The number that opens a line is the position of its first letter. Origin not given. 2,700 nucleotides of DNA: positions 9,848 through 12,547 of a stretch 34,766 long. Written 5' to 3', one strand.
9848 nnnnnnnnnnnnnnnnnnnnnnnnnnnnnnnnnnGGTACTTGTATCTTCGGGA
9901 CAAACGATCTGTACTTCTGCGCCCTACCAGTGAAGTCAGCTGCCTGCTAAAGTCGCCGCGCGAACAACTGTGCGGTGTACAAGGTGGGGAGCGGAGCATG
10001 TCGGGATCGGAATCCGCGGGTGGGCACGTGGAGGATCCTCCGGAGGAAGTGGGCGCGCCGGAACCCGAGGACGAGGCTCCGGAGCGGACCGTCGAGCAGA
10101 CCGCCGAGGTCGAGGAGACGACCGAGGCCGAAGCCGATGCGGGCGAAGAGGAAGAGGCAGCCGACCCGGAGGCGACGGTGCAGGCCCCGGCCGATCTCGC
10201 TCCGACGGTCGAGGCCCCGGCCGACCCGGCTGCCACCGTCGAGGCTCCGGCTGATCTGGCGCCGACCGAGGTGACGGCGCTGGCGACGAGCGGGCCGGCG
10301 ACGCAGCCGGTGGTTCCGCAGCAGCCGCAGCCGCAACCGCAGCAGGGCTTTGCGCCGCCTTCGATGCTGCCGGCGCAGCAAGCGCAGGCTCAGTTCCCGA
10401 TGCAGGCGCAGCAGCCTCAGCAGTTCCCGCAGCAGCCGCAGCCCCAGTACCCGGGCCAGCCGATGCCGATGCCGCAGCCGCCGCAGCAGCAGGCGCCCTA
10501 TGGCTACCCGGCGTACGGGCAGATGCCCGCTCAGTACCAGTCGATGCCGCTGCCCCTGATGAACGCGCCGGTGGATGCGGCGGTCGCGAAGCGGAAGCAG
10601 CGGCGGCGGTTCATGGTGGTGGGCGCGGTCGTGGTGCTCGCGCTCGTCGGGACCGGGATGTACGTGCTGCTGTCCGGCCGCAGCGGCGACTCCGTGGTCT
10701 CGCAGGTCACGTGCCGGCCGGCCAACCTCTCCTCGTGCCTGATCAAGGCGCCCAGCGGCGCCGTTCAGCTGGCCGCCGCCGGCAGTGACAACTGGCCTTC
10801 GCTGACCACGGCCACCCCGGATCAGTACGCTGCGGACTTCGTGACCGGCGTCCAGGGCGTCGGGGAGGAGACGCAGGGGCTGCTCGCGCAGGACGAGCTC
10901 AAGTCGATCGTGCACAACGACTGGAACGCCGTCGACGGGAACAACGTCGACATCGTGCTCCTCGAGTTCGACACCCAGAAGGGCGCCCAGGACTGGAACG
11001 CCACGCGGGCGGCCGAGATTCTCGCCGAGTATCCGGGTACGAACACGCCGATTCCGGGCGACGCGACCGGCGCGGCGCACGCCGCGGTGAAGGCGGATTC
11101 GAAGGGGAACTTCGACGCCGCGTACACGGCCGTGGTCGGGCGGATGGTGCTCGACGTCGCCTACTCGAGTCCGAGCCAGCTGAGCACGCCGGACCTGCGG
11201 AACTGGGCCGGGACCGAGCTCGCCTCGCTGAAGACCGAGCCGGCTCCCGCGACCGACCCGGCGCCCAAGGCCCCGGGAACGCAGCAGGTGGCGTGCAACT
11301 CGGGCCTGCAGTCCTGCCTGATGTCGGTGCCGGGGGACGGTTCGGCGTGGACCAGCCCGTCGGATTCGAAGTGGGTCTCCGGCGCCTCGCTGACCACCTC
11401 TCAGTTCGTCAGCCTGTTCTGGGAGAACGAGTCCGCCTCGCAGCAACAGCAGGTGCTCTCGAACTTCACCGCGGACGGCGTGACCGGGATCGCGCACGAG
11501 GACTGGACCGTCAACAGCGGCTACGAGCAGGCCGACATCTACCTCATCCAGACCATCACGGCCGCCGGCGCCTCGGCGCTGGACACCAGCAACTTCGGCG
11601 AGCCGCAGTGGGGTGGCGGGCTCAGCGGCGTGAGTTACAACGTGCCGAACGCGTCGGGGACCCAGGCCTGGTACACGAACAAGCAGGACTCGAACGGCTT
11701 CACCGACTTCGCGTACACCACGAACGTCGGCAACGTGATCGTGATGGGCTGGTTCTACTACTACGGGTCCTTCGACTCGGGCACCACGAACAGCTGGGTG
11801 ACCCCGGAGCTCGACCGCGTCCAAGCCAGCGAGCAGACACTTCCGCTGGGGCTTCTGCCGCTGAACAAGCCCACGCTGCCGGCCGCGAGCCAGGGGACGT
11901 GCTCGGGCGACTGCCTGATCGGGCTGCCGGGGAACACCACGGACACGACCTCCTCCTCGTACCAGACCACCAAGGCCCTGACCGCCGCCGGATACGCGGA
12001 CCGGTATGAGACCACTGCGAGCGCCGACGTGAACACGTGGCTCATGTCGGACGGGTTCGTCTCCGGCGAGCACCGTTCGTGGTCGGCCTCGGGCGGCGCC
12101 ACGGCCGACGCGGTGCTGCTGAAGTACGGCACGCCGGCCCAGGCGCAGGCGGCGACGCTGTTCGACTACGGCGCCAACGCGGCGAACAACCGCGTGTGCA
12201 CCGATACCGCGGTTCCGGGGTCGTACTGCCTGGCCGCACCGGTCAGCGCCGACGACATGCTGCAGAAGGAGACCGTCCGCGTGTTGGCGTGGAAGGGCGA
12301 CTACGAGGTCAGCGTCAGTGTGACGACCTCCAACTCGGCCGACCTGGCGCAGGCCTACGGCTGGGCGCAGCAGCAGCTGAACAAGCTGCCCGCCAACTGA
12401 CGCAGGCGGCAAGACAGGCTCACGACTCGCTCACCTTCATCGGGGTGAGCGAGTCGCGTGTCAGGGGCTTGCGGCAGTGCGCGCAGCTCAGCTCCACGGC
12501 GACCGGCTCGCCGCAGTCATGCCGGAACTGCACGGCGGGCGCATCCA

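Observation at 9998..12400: Large membrane protein with three divergent tandem copies of an unrecognised ~190-aa extracytoplasmic module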

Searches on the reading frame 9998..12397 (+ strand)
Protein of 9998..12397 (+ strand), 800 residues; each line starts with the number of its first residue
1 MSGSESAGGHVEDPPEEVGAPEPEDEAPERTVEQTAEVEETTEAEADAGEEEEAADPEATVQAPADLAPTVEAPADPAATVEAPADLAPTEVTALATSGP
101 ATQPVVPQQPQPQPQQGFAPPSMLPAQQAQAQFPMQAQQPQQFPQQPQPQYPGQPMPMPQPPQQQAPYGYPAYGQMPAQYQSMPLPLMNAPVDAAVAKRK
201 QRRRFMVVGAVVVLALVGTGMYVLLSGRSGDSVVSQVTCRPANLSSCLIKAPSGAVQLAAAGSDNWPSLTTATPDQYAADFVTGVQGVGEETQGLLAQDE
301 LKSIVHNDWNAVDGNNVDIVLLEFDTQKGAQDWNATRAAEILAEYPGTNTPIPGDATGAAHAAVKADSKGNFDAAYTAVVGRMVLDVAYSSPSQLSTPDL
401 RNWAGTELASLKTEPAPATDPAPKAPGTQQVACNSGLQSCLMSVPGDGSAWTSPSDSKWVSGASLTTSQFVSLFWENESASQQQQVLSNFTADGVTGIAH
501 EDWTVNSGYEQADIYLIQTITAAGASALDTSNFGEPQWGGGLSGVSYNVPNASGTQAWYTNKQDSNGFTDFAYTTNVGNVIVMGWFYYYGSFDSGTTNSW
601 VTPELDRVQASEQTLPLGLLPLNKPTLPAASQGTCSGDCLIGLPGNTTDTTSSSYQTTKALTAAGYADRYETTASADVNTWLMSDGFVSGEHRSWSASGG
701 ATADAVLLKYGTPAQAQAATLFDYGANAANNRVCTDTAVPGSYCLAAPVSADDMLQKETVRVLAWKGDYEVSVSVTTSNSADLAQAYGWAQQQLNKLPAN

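Call 5: search_protein_families(library=pfam, proteins=[window:9998-12397:+], max_evalue=10)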
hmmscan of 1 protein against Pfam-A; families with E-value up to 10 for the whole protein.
window:9998-12397:+ (800 aa): 1 family
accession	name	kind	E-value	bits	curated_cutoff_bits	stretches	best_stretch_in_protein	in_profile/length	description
PF18949.5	DUF5693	-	0.31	9.9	29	1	478-564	18-84/609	Family of unknown function (DUF5693)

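Call 6: search_protein_families(library=ncbifam, proteins=[window:9998-12397:+], max_evalue=10)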
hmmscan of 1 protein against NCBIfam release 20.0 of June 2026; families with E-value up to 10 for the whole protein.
window:9998-12397:+ (800 aa): 0 families
